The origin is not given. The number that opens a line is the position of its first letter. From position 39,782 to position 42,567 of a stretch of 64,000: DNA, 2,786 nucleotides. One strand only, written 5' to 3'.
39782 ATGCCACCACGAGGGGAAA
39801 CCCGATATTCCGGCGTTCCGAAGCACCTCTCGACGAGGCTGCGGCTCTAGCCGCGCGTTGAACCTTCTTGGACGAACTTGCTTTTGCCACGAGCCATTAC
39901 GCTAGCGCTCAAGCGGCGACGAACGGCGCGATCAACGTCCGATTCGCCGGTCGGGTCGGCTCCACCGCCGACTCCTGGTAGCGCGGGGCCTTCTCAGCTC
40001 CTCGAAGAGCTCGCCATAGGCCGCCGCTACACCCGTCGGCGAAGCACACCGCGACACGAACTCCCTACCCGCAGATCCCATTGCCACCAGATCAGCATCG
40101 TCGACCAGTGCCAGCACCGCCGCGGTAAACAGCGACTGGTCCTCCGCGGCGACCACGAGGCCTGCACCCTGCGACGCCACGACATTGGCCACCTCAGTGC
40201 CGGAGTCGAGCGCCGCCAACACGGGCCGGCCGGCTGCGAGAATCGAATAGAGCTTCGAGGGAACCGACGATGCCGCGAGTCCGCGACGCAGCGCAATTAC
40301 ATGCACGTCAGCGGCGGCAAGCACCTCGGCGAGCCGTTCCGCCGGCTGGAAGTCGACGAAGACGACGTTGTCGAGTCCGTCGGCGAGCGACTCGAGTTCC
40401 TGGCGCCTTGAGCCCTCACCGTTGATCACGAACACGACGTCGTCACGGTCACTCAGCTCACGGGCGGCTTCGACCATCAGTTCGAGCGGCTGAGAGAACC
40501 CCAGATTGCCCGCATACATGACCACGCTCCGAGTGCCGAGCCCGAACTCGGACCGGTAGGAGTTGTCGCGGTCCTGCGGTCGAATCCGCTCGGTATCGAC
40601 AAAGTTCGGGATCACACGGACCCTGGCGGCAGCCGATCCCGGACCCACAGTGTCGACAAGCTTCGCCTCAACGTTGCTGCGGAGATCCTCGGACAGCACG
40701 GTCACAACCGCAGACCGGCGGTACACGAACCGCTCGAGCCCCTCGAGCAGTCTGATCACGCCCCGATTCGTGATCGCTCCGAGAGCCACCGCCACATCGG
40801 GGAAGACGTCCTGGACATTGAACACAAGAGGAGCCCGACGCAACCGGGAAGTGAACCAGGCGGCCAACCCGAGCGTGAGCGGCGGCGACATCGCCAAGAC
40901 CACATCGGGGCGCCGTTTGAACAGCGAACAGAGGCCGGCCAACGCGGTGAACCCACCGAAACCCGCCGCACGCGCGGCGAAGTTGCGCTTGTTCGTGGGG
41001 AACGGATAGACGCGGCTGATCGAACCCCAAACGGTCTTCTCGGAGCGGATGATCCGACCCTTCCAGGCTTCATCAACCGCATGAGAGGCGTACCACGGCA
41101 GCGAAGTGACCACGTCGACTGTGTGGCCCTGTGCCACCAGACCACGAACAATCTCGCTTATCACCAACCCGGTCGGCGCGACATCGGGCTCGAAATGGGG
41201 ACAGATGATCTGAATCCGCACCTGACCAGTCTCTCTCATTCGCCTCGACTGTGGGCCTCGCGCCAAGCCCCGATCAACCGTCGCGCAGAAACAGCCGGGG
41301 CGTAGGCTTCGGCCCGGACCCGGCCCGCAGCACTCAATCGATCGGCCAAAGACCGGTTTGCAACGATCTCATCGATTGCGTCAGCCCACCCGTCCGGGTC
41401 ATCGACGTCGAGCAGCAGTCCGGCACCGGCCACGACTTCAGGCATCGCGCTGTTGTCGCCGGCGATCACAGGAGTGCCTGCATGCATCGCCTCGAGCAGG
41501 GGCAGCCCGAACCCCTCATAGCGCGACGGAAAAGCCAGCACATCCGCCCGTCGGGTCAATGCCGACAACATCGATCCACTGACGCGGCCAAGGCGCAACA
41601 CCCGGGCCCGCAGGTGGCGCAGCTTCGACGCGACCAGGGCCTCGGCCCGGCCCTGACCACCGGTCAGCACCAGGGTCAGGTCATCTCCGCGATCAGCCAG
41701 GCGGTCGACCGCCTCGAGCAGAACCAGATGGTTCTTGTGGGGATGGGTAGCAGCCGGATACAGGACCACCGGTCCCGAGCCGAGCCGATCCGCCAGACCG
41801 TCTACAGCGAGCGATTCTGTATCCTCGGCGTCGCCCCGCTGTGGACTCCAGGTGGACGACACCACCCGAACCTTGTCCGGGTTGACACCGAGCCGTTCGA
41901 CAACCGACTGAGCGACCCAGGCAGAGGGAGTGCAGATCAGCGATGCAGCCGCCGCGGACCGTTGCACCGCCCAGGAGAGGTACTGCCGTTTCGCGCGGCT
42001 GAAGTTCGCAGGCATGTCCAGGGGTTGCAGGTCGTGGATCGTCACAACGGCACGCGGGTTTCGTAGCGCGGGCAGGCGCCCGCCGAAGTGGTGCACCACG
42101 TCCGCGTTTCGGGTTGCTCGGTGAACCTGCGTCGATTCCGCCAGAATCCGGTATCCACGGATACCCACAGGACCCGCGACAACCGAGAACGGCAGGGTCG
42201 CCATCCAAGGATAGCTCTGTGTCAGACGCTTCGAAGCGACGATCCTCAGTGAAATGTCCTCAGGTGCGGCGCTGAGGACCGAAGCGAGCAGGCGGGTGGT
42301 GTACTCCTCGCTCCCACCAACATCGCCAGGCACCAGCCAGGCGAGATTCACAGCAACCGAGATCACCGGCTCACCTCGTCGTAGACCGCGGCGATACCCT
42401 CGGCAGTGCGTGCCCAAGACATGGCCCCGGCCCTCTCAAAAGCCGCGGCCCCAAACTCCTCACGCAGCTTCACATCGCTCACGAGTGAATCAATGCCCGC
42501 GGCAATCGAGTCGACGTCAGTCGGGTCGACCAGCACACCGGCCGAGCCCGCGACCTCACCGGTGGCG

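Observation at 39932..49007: SBP + HAMP histidine kinase translationally coupled to three GT4 glycosyltransferases, behind a sigma-less partner-switching cassette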

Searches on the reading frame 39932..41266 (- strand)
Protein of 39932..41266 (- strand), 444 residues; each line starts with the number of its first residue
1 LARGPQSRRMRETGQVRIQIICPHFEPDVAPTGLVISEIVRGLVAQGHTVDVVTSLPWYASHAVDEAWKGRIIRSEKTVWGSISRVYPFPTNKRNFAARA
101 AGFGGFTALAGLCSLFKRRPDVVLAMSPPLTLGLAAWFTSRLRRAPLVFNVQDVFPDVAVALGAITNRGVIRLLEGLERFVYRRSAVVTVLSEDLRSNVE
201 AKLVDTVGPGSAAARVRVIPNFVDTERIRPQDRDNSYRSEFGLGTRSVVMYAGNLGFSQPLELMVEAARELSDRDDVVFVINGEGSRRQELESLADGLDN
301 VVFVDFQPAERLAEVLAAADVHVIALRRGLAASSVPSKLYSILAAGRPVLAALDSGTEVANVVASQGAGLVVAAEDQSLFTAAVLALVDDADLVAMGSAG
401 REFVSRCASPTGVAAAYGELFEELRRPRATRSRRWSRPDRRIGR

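Call 4: search_protein_families(library=pfam, proteins=[window:39932-41266:-], max_evalue=0.01)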
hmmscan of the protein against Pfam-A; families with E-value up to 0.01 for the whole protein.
window:39932-41266:- (444 aa): 5 families
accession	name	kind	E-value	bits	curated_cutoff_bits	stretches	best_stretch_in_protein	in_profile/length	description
PF13579.12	Glyco_trans_4_4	-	4.8e-18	66.4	29.7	1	35-221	6-157/158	Glycosyl transferase 4-like domain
PF13692.12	Glyco_trans_1_4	-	1.6e-17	64.6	27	1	247-390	2-142/142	Glycosyl transferases group 1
PF13439.12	Glyco_transf_4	-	5.2e-14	53.1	28.5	1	35-227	7-170/170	Glycosyltransferase Family 4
PF00534.26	Glycos_transf_1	-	1.8e-13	50.8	26.4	1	244-393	13-161/172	Glycosyl transferases group 1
PF13524.12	Glyco_trans_1_2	-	0.00038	20.9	25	1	263-406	4-131/144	Glycosyl transferase-like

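Call 20: search_protein_families(library=ncbifam, proteins=[window:39932-41239:-], max_evalue=0.00001)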
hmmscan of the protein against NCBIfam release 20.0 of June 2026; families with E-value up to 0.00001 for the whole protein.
window:39932-41239:- (435 aa): 8 families
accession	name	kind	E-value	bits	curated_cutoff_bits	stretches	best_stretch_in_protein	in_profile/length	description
NF007640.0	PRK10307.1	subfamily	2.7e-68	230.8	276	1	8-404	2-396/411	WcaI family glycosyltransferase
TIGR04007.1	wcaI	equivalog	3.5e-34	118.1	800.45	1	10-378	4-371/407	colanic acid biosynthesis glycosyltransferase WcaI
TIGR04063.1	stp3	hypoth_equivalog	1.6e-25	89.8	442.05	1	108-415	90-395/397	TIGR04063 family PEP-CTERM/XrtA system glycosyltransferase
TIGR03088.1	stp2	hypoth_equivalog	1.9e-13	50.2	409.05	1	202-414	157-372/374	TIGR03088 family PEP-CTERM/XrtA system glycosyltransferase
TIGR03999.1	thiol_BshA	equivalog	3.8e-12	45.8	273.7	1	163-415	132-373/375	N-acetyl-alpha-D-glucosaminyl L-malate synthase BshA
NF053787.1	GlcN_PG_synth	equivalog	7.8e-11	41.4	480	1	204-399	163-343/361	N-acetylglucosaminyl phosphatidylglycerol synthase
TIGR03449.1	mycothiol_MshA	equivalog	1.1e-10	41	462.5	1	201-396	184-385/406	D-inositol-3-phosphate glycosyltransferase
TIGR03087.1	stp1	hypoth_equivalog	6.9e-06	25.5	316.65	0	185-396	177-378/397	TIGR03087 family PEP-CTERM/XrtA system glycosyltransferase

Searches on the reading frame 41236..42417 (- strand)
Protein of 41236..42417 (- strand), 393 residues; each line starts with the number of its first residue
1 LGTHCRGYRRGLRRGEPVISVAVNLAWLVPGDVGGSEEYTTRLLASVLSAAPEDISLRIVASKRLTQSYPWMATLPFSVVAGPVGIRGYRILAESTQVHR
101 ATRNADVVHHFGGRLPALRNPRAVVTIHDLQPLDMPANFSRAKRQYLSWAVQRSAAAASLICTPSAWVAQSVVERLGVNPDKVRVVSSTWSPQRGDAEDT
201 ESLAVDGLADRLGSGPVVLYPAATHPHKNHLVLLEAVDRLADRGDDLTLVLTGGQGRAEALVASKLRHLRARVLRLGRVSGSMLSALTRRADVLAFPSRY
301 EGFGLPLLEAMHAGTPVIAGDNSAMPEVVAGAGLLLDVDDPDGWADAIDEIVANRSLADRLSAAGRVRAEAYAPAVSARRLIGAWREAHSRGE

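Call 4: search_protein_families(library=pfam, proteins=[window:41236-42417:-], max_evalue=0.01)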
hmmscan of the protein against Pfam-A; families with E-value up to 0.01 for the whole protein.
window:41236-42417:- (393 aa): 5 families
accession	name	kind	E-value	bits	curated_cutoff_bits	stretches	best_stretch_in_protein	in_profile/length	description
PF00534.26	Glycos_transf_1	-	1.2e-30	106.7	26.4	1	216-366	16-170/172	Glycosyl transferases group 1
PF13692.12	Glyco_trans_1_4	-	4.9e-28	98.6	27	1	216-354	2-142/142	Glycosyl transferases group 1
PF13439.12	Glyco_transf_4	-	1.9e-14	54.5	28.5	1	77-187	43-163/170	Glycosyltransferase Family 4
PF20706.3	GT4-conflict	-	2.7e-11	43.5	26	1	226-359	210-362/385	Family 4 Glycosyltransferase in conflict systems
PF13524.12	Glyco_trans_1_2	-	0.00035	21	25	1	246-371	14-131/144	Glycosyl transferase-like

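Call 20: search_protein_families(library=ncbifam, proteins=[window:41236-42366:-], max_evalue=0.00001)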
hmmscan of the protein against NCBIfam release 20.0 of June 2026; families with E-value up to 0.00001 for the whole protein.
window:41236-42366:- (376 aa): 17 families
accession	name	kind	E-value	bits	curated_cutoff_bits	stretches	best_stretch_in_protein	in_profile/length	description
TIGR04047.1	MSMEG_0565_glyc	hypoth_equivalog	4.1e-23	82.1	259.85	1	129-369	127-372/373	MSMEG_0565 family glycosyltransferase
NF041876.1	EPS_EpsE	equivalog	1.2e-18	67.5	400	1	208-354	224-378/389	exopolysaccharide biosynthesis GT4 family glycosyltransferase EpsE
TIGR03449.1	mycothiol_MshA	equivalog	1.9e-18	66.6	462.5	1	150-372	174-404/406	D-inositol-3-phosphate glycosyltransferase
TIGR02149.1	glgA_Coryne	subfamily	2.2e-16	60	302.4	1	101-354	104-372/391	glycogen synthase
NF038229.1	Glyco4_Geo_Pelo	equivalog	1.2e-15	57.4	400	1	138-365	107-330/338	GPMC system family 4 glycosyltransferase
NF038295.1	EPS_HpsP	equivalog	3.9e-14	52.5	550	1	123-366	137-382/388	hormogonium polysaccharide biosynthesis glycosyltransferase HpsP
TIGR03999.1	thiol_BshA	equivalog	4.3e-13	48.9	273.7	1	231-355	231-357/375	N-acetyl-alpha-D-glucosaminyl L-malate synthase BshA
NF053787.1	GlcN_PG_synth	equivalog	9.1e-13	47.8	480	1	122-350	125-339/361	N-acetylglucosaminyl phosphatidylglycerol synthase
TIGR03088.1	stp2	hypoth_equivalog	4.7e-12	45.6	409.05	1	157-354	153-355/374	TIGR03088 family PEP-CTERM/XrtA system glycosyltransferase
TIGR04063.1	stp3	hypoth_equivalog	2.1e-09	36.8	442.05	1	134-349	154-372/397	TIGR04063 family PEP-CTERM/XrtA system glycosyltransferase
NF038298.1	EPS_HpsO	equivalog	1.2e-07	30.9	575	1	283-359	298-375/388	hormogonium polysaccharide biosynthesis glycosyltransferase HpsO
NF050063.1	ProtGlycPglJ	equivalog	1.5e-07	31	500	1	210-364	206-359/363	N-acetylgalactosamine-N,N'-diacetylbacillosaminyl-diphospho-undecaprenol 4-alpha-N-acetylgalactosaminyltransferase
NF047880.1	glyco_SdgA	exception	1.9e-07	30.1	800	1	219-356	336-475/488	serine-aspartate repeat adhesin O-glycosyltransferase SdgA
NF012028.0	PRK15484.1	subfamily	6.1e-07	28.9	618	1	199-332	194-336/380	lipopolysaccharide N-acetylglucosaminyltransferase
NF050056.1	ProtGlycPglH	equivalog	1.7e-06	27.4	600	1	206-356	187-338/354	GalNAc-alpha-(1->4)-GalNAc-alpha-(1->3)-diNAcBac-PP-undecaprenol alpha-1,4-N-acetyl-D-galactosaminyltransferase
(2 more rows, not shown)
